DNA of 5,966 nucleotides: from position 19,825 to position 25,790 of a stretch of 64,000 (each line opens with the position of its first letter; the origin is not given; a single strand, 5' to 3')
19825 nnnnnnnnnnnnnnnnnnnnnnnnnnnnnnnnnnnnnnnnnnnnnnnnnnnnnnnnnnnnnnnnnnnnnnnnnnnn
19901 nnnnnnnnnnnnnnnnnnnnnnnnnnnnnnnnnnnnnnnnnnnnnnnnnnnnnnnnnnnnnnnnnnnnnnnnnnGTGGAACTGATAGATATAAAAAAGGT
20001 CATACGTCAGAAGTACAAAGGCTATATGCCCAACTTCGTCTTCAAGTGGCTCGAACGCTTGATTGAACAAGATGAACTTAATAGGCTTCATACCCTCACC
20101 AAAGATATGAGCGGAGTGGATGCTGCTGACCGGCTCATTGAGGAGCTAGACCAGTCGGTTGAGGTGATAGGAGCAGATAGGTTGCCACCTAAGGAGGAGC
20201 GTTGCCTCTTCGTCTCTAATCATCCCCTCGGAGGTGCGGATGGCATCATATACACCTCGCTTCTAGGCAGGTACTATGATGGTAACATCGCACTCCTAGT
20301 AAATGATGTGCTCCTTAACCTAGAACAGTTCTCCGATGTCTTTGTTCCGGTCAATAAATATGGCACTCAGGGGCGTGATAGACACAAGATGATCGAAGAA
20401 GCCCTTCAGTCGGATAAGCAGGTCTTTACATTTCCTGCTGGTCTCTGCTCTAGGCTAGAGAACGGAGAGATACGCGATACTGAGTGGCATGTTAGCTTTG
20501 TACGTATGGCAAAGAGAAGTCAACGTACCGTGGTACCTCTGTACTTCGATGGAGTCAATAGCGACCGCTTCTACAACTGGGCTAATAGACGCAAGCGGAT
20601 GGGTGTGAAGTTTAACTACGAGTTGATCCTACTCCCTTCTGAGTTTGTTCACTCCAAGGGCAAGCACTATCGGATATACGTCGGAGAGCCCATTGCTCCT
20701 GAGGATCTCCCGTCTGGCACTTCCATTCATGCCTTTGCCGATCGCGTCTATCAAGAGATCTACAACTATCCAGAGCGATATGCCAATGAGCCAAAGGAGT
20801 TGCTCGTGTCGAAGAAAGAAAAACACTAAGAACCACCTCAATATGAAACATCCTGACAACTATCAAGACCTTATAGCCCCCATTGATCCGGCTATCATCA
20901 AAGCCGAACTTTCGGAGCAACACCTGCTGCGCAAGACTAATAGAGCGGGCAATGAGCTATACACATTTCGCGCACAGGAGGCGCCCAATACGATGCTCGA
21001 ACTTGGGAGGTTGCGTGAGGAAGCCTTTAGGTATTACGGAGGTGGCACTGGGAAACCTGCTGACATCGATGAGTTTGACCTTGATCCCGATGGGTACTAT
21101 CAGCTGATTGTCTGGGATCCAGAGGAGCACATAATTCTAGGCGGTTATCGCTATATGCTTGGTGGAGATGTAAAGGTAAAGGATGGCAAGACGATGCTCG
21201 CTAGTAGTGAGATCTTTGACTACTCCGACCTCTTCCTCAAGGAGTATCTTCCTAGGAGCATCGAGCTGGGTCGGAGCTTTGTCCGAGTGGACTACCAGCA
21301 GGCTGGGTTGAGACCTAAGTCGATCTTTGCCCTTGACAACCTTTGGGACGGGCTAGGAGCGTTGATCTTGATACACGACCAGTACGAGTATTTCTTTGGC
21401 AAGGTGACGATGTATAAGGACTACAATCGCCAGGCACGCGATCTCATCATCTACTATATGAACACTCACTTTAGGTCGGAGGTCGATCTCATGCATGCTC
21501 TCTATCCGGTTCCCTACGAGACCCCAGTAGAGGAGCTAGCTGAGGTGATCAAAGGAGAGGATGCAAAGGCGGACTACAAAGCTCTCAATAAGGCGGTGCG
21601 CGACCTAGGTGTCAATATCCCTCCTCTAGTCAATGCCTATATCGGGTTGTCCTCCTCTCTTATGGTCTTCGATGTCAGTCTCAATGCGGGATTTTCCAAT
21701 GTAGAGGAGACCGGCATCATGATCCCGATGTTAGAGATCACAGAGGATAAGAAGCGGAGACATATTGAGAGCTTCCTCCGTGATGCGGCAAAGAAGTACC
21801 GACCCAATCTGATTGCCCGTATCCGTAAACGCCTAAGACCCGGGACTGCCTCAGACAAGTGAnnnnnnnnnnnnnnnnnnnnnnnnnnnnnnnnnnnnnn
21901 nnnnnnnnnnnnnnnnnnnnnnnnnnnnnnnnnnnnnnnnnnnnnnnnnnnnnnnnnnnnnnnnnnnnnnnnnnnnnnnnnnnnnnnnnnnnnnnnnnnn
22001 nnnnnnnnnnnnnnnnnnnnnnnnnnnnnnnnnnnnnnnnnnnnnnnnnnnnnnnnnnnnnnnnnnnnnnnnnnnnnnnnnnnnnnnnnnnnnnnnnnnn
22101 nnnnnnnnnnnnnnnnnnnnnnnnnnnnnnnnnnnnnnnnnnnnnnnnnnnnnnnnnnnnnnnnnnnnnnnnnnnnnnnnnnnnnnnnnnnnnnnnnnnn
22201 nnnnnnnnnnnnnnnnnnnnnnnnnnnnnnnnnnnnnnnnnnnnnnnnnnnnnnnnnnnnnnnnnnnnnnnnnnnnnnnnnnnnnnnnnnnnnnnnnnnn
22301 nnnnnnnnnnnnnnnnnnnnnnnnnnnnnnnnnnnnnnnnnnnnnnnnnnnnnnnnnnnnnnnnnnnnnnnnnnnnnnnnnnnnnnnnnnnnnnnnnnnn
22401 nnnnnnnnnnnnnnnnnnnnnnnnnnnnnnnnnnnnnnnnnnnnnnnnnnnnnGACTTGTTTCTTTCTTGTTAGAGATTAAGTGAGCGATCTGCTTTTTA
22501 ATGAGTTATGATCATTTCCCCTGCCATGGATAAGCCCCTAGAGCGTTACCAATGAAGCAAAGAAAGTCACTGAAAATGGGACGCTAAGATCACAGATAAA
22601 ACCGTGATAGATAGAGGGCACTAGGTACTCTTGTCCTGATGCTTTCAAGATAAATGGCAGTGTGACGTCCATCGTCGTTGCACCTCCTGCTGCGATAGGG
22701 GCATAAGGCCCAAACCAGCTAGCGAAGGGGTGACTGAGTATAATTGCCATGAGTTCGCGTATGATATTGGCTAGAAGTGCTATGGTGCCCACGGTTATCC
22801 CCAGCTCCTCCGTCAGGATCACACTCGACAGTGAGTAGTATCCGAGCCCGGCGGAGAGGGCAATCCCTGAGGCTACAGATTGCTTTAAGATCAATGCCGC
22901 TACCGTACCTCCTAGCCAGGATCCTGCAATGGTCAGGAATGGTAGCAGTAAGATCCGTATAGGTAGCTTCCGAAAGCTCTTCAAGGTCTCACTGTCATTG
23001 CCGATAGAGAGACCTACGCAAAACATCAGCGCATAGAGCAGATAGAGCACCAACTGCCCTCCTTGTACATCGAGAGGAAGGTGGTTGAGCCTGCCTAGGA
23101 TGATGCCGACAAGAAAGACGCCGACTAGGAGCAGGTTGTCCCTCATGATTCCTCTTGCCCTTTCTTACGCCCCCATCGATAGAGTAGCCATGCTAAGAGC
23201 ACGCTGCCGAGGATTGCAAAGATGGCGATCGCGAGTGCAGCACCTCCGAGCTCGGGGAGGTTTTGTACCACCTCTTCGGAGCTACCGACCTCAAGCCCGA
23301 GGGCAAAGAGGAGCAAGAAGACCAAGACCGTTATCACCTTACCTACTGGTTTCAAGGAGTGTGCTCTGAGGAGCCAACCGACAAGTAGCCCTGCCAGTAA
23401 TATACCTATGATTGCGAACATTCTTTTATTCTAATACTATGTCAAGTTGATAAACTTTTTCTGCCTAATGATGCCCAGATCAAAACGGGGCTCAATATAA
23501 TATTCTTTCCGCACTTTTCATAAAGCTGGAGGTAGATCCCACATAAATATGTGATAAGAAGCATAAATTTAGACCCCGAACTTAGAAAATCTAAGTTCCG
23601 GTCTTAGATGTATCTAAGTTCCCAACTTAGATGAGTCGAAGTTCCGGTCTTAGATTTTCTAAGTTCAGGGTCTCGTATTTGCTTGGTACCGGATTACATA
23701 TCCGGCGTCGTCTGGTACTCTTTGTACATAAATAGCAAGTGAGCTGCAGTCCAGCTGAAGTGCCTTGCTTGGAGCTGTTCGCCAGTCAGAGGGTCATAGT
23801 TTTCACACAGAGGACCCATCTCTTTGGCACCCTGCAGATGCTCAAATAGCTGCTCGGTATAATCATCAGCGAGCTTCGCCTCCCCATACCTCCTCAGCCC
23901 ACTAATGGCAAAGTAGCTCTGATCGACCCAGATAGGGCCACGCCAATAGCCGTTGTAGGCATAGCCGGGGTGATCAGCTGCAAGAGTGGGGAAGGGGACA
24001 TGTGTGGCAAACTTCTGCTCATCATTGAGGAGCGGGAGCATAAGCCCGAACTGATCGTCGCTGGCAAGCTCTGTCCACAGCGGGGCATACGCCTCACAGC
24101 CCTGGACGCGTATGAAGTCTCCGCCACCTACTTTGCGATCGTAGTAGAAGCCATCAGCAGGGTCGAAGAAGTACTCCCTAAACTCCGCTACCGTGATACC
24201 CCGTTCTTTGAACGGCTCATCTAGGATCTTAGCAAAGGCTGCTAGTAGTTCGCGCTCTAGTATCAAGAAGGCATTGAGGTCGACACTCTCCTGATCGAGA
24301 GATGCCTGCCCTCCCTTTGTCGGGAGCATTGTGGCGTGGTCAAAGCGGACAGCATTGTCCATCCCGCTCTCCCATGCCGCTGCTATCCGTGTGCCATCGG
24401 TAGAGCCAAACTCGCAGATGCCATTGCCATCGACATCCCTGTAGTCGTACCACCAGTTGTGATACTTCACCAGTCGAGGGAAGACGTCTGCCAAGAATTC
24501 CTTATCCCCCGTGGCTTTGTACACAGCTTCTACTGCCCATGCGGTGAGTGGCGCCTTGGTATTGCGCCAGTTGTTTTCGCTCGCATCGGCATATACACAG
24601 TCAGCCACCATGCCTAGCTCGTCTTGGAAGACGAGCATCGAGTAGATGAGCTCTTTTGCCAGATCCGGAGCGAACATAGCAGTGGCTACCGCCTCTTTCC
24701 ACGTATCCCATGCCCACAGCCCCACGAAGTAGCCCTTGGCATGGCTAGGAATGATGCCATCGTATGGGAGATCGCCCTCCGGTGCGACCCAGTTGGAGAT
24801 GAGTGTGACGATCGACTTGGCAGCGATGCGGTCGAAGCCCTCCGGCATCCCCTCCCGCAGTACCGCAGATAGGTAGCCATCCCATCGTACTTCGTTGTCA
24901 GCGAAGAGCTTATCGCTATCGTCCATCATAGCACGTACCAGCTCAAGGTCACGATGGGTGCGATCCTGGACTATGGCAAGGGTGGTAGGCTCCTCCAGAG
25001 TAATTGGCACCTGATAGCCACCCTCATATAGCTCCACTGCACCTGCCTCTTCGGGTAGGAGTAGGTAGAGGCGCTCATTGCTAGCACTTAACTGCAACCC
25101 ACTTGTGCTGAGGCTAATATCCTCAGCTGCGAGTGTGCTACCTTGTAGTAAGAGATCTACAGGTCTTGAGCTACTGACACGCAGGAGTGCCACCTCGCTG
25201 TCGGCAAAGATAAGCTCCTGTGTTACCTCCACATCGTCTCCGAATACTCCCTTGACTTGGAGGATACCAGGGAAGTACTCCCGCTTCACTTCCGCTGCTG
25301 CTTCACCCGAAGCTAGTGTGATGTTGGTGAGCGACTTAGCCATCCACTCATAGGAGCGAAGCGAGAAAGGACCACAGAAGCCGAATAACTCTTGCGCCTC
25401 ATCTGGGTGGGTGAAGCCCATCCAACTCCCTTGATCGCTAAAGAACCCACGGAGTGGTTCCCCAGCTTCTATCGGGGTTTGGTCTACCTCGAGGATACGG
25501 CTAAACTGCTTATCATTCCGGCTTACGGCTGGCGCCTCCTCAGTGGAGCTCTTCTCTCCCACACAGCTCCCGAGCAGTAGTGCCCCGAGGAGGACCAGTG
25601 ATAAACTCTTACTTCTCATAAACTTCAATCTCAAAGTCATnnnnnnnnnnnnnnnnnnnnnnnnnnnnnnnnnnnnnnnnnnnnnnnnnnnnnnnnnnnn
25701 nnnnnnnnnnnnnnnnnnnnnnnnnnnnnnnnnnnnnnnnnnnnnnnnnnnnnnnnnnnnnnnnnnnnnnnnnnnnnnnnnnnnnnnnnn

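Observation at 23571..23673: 103-bp MITE-like element built from 22/23-bp phased palindromic bricks; the type copy of a family seen four times in this window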

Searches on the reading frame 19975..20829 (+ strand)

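Call 51: search_protein_families(library=pfam, proteins=[window:19975-20829:+], max_evalue=0.00001)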
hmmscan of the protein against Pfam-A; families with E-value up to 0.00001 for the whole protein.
window:19975-20829:+ (284 aa): 2 families
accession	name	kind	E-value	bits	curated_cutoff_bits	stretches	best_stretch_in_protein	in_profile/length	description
PF19576.4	Acyltransf_2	-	7.3e-54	182.9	27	1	16-263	12-257/266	Acyltransferase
PF01553.26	Acyltransferase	-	1.5e-08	35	23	1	62-191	2-131/132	Acyltransferase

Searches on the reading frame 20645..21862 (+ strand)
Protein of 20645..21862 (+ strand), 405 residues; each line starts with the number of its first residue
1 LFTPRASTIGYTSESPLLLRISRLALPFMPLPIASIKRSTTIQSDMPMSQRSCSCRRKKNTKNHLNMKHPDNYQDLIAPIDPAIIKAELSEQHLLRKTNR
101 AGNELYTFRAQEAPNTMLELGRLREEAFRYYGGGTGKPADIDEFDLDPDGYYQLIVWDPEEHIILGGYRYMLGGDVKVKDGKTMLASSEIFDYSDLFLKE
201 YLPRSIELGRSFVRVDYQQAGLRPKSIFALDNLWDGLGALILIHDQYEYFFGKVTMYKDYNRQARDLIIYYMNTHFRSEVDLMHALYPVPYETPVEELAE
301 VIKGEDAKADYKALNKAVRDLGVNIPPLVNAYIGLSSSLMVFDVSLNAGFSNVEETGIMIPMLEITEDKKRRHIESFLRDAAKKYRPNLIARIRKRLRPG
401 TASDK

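Call 51: search_protein_families(library=pfam, proteins=[window:20645-21862:+], max_evalue=0.00001)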
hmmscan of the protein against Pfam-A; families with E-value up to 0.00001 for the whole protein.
window:20645-21862:+ (405 aa): 1 family
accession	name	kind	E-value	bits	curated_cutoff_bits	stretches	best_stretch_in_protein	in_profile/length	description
PF13444.12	Acetyltransf_5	-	4.9e-11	43.7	22.4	1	123-220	1-94/102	Acetyltransferase (GNAT) domain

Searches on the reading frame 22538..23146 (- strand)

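Call 36: search_protein_families(library=pfam, proteins=[window:22538-23146:-])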
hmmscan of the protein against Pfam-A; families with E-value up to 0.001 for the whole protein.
window:22538-23146:- (202 aa): 1 family
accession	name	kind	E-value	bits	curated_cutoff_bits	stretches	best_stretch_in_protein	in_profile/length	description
PF03956.18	Lys_export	-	1.3e-63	214.5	23.8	1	9-196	2-189/190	Lysine exporter LysO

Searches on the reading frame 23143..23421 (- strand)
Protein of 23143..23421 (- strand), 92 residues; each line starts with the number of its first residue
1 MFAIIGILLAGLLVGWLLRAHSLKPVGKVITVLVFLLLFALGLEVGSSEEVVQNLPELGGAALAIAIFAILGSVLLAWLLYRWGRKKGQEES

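Call 36: search_protein_families(library=pfam, proteins=[window:23143-23421:-])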
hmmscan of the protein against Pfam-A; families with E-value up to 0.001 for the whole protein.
window:23143-23421:- (92 aa): 2 families
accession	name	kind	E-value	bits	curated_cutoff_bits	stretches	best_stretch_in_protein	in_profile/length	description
PF03956.18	Lys_export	-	1.7e-09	37.9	23.8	1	6-80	2-76/190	Lysine exporter LysO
PF06826.17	Asp-Al_Ex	-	8.9e-05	22.8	27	1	5-82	27-106/167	Predicted Permease Membrane Region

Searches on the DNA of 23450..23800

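Call 71: search_rna_families(source=window, start=23450, end=23800, threshold=evalue, max_evalue=1)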
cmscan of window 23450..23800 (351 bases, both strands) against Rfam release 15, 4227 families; matches with E-value up to 1: 4.
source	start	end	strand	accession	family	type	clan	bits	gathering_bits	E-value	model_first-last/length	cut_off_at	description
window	23578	23666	+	RF03450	MIR1513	Gene; miRNA;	-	31.8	95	0.00017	1-91/91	no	MIR1513 microRNA precursor family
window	23571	23673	+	RF03214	mir-769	Gene; miRNA;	-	26.6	57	0.0029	1-81/81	no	mir-769 microRNA precursor family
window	23560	23683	-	RF03940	MIR9563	Gene; miRNA;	-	26.5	90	0.0053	1-127/127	no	MIR9563 microRNA precursor family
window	23586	23658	+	RF01000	mir-580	Gene; miRNA;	-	17.5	83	0.79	1-93/93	no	mir-580 microRNA precursor family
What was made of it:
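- Tried and rejected: That reflects nothing more than a long hairpin (call 71).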

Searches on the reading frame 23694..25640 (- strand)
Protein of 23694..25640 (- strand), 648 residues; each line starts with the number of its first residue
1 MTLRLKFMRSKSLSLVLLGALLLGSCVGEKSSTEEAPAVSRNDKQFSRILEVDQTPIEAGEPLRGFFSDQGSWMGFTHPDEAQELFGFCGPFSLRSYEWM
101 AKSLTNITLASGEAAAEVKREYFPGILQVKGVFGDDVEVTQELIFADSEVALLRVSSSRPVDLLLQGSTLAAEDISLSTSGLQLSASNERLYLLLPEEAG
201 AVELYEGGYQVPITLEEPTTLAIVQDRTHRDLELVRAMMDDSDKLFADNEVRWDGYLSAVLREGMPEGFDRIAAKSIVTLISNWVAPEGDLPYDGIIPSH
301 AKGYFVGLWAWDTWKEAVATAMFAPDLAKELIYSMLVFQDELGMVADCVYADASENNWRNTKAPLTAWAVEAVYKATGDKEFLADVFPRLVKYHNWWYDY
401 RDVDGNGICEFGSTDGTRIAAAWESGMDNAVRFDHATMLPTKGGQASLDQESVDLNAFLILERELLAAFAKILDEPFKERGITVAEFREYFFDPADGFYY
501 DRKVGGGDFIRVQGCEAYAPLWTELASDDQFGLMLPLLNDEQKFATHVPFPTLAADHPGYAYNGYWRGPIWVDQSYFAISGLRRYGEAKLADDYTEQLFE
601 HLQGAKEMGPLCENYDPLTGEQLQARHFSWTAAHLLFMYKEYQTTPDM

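Call 22: find_encoding_contigs(protein=window:23694-25640:-, flank=6000, max_places=10)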
Protein window:23694-25640:- (648 aa): 1 contig read that carries it; 1 place shown.
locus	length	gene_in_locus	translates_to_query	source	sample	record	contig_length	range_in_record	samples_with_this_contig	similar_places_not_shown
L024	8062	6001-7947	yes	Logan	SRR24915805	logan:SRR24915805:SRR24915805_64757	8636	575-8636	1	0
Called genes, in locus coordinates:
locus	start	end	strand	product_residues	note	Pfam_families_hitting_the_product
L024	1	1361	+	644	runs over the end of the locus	?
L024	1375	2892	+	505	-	PF14322:SusD-like_3, PF07980:SusD_RagB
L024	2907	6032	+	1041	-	PF02837:Glyco_hydro_2_N, PF22666:Glyco_hydro_2_N2 (weak), PF00703:Glyco_hydro_2, PF02836:Glyco_hydro_2_C, PF16353:LacZ_4, PF02929:Bgal_small_N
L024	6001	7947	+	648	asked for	PF22422:MGH1-like_GH, PF01204:Trehalase (weak), PF03200:Glyco_hydro_63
